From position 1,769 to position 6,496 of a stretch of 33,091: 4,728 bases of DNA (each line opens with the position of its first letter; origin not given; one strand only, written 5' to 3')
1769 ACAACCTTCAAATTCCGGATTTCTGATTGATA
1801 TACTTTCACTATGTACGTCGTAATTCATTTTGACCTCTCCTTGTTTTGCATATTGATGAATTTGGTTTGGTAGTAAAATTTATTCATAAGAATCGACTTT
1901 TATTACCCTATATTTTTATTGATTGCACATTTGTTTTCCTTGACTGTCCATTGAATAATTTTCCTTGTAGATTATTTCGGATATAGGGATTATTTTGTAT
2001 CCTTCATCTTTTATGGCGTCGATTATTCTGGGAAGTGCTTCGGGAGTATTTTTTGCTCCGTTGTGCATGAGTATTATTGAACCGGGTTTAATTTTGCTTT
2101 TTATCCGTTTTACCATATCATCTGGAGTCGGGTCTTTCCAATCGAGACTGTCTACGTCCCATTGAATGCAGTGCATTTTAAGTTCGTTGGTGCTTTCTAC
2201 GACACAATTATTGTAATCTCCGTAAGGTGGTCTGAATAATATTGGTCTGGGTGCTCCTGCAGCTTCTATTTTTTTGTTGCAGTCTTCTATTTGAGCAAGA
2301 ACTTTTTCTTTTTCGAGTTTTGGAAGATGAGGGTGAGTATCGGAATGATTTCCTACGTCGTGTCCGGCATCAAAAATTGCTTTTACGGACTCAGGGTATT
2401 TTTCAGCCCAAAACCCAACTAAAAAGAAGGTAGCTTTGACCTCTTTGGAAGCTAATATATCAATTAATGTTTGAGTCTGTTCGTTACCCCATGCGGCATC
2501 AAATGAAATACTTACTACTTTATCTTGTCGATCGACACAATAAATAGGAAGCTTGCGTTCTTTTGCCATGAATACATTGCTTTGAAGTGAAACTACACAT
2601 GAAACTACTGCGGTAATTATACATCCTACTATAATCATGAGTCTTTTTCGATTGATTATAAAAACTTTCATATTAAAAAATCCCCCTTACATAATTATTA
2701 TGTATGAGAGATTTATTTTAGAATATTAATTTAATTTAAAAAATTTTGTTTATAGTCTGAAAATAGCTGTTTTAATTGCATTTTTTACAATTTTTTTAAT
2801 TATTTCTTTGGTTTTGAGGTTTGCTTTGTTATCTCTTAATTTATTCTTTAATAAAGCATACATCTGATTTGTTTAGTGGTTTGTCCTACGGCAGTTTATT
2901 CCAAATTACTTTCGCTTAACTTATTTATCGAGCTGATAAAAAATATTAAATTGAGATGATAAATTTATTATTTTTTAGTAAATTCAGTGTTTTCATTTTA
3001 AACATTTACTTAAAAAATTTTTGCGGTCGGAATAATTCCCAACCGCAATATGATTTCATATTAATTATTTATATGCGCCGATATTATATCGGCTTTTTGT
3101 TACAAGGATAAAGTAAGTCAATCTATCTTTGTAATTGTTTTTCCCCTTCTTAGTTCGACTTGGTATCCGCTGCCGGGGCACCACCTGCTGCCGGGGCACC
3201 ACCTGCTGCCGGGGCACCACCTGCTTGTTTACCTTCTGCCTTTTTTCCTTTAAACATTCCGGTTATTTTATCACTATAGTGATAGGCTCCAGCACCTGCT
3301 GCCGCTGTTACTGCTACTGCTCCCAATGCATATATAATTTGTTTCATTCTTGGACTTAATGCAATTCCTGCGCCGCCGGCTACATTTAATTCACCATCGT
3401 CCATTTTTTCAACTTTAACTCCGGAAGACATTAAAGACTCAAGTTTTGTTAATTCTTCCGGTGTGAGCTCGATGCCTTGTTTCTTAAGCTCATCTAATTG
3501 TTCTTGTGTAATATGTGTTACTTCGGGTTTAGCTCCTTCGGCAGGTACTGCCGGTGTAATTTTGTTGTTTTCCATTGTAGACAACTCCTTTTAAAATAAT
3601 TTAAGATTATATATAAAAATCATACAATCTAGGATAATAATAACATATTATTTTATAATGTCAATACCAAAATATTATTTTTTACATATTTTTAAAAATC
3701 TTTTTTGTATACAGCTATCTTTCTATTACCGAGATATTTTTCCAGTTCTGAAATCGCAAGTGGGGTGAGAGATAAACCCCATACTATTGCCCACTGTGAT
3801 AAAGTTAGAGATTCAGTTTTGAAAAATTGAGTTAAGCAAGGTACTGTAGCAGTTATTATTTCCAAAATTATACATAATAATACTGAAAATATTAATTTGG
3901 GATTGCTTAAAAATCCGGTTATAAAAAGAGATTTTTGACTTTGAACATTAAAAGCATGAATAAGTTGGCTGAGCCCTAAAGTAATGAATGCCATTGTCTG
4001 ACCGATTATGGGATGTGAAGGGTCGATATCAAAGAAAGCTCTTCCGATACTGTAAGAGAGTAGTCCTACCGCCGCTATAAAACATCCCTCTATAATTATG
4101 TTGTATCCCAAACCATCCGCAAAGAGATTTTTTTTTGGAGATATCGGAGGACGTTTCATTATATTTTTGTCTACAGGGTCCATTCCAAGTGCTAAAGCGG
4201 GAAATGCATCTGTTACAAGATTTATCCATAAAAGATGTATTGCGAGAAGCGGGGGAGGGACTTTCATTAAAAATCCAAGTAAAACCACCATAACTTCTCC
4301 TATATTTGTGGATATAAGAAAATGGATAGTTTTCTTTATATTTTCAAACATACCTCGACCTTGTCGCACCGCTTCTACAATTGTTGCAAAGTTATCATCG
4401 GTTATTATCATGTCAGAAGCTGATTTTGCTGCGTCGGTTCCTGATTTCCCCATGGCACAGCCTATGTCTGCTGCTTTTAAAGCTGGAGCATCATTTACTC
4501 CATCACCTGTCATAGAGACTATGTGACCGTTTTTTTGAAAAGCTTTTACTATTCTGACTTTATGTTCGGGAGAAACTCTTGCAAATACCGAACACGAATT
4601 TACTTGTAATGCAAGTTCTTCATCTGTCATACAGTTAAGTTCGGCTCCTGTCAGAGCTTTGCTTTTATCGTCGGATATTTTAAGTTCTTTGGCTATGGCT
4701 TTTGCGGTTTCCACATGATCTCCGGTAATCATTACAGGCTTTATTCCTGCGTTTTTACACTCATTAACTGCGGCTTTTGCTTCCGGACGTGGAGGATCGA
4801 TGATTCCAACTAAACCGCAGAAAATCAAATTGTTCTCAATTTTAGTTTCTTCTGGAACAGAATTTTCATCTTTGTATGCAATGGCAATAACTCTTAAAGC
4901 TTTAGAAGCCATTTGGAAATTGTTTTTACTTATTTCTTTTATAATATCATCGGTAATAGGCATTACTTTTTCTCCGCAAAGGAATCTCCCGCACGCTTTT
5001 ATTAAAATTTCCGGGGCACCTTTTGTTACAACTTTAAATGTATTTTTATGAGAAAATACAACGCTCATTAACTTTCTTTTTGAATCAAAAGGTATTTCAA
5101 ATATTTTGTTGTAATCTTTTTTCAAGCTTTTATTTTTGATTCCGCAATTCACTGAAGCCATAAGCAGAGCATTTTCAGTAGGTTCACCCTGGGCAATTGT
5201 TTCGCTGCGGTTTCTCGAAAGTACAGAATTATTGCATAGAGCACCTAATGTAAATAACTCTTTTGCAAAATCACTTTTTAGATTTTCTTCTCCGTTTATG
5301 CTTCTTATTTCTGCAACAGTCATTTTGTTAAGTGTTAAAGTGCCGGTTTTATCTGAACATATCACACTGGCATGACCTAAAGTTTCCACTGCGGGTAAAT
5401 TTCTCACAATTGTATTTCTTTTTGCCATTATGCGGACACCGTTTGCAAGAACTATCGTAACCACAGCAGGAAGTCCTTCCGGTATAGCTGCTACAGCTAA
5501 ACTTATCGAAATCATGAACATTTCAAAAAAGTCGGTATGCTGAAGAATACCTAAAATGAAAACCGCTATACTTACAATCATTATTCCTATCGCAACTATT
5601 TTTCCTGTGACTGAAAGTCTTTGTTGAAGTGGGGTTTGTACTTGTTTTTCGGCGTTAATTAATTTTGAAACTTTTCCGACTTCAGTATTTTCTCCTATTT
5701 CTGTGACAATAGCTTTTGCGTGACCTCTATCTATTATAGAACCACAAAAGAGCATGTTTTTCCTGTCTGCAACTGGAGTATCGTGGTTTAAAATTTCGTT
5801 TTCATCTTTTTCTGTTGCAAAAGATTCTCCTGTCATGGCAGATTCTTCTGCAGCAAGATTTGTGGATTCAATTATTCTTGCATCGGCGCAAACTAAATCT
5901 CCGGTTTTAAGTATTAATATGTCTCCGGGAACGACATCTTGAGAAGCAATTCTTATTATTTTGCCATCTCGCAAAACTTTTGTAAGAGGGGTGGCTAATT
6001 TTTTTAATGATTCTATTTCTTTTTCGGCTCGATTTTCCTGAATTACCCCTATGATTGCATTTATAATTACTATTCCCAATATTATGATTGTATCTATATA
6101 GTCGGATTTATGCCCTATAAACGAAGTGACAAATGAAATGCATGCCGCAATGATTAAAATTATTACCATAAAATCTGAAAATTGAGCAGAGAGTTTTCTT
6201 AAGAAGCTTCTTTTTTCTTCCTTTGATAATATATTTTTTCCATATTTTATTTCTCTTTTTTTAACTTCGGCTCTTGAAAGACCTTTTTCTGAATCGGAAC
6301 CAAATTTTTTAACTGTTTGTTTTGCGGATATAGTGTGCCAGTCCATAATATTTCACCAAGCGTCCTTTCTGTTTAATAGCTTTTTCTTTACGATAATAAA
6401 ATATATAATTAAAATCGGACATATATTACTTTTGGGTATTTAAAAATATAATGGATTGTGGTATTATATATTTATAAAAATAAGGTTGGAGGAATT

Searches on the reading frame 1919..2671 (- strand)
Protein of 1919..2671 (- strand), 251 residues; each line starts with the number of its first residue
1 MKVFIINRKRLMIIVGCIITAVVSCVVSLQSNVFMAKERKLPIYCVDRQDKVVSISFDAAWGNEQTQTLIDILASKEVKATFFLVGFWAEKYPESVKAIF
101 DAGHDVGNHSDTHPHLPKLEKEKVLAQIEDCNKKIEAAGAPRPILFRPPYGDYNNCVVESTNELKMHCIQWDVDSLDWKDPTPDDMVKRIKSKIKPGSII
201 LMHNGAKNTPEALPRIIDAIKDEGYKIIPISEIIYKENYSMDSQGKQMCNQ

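Call 57: search_protein_families(library=ncbifam, proteins=[window:1919-2671:-], max_evalue=0.00001)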
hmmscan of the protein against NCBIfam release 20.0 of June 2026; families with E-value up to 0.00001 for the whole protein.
window:1919-2671:- (251 aa): 9 families
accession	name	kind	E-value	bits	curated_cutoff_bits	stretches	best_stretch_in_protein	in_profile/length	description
TIGR02764.1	spore_ybaN_pdaB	equivalog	7.3e-64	215.1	237.4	1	46-234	1-191/191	polysaccharide deacetylase family sporulation protein PdaB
TIGR02873.1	spore_ylxY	hypoth_equivalog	4.7e-55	186.7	391.5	1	32-234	66-267/268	probable sporulation protein, polysaccharide deacetylase family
TIGR02884.1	spore_pdaA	equivalog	4.9e-40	137.6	298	1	42-233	28-223/224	delta-lactam-biosynthetic de-N-acetylase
NF045820.1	PgAcgDacpgdA_Strep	equivalog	1.1e-37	130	800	1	29-234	245-448/463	peptidoglycan-N-acetylglucosamine deacetylase PgdA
TIGR04243.1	nodulat_NodB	equivalog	3.4e-36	124.6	240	1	52-208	3-160/197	chitooligosaccharide deacetylase NodB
NF045821.1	PgAcgDacpgdA1_Bac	equivalog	1.1e-34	119.6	400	1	53-233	90-274/282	peptidoglycan-N-acetylglucosamine deacetylase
NF045822.1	PgAcgDacpgdA2_Bac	equivalog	6.5e-27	94.5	400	1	27-227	48-255/274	peptidoglycan-N-acetylglucosamine deacetylase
TIGR03006.1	pepcterm_polyde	equivalog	1.6e-12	47.1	276.2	1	64-137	34-107/272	XrtA system polysaccharide deacetylase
NF050820.1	PolSacchBiosHfsH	equivalog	3.9e-07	30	400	0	46-154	29-144/249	oligosaccharide deacetylase HfsH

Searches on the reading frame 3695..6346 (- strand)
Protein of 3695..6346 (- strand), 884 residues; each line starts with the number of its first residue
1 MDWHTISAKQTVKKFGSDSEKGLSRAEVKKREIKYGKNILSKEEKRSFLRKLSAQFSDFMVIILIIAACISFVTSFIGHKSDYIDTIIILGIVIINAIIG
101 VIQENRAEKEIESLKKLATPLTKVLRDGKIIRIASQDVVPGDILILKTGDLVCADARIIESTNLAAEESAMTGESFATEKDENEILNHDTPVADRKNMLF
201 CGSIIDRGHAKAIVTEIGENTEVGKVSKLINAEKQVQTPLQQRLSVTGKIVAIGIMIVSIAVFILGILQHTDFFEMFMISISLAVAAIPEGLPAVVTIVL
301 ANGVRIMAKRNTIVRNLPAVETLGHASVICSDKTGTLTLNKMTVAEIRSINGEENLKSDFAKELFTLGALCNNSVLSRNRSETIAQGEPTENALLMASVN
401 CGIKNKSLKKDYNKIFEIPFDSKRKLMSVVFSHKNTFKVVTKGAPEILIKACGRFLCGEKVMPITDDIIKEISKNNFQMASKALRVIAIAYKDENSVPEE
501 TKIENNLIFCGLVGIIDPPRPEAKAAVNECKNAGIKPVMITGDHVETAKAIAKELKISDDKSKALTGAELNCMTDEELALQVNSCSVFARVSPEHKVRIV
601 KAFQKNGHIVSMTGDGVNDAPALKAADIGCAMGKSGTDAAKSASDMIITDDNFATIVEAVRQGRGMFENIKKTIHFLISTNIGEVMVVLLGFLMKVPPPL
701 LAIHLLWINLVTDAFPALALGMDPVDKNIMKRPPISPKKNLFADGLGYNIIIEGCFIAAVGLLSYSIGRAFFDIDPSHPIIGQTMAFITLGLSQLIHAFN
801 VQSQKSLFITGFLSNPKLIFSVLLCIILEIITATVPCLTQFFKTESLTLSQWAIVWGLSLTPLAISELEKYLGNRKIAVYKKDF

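Call 57: search_protein_families(library=ncbifam, proteins=[window:3695-6346:-], max_evalue=0.00001)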
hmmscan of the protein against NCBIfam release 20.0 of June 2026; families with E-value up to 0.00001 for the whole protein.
window:3695-6346:- (884 aa): 22 families
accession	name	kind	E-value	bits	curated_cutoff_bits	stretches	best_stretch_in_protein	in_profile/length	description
TIGR01522.1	ATPase-IIA2_Ca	equivalog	2.5e-211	703.8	798.3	1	4-875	5-852/854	calcium-transporting P-type ATPase, PMR1-type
TIGR01116.1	ATPase-IIA1_Ca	equivalog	7e-195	649.5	703.4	1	54-871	3-796/799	calcium-translocating P-type ATPase, SERCA-type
TIGR01517.1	ATPase-IIB_Ca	equivalog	1.9e-160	535.9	507.05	1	11-863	44-870/882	calcium-translocating P-type ATPase, PMCA-type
TIGR01523.1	ATPase-IID_K-Na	equivalog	4.9e-154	514.3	645.05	3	347-766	416-855/997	potassium/sodium efflux P-type ATPase, fungal-type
TIGR01106.1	ATPase-IIC_X-K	subfamily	6.7e-135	451.2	946.1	2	1-561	15-611/997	Na,H/K antiporter P-type ATPase subunit alpha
TIGR01647.1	ATPase-IIIA_H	equivalog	1.4e-131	440.2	615.5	1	22-751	1-673/755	plasma-membrane proton-efflux P-type ATPase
TIGR01524.1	ATPase-IIIB_Mg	equivalog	1e-130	437.2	610.75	1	9-853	20-840/867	magnesium-translocating P-type ATPase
NF011702.0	PRK15122.1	subfamily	1.6e-116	390.3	975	1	8-827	36-855/907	magnesium-translocating P-type ATPase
TIGR01494.1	ATPase_P-type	subfamily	1.9e-100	336.6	62.3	4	583-703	361-475/478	HAD-IC family P-type ATPase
TIGR01525.1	ATPase-IB_hvy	subfamily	6.1e-71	239.9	346.25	3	64-354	9-276/560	heavy metal translocating P-type ATPase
TIGR01657.1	P-ATPase-V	hypoth_equivalog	8.2e-64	215.6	618.25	2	18-569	136-709/1055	ATP13A2 family polyamine export P-type ATPase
TIGR01512.1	ATPase-IB2_Cd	subfamily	6.1e-52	176.9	313.5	2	585-693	365-469/494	cadmium family heavy metal-translocating P-type ATPase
TIGR01511.1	ATPase-IB1_Cu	subfamily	1.4e-50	172.7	397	3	50-351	11-286/542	copper-translocating P-type ATPase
NF008262.1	PRK11033.1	equivalog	1.9e-42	145.6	1005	3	86-354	198-453/731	zinc/cadmium/mercury/lead-transporting ATPase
NF033775.1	P_type_ZntA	exception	2.1e-37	128.8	1240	2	74-353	194-457/732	Zn(II)/Cd(II)/Pb(II) translocating P-type ATPase ZntA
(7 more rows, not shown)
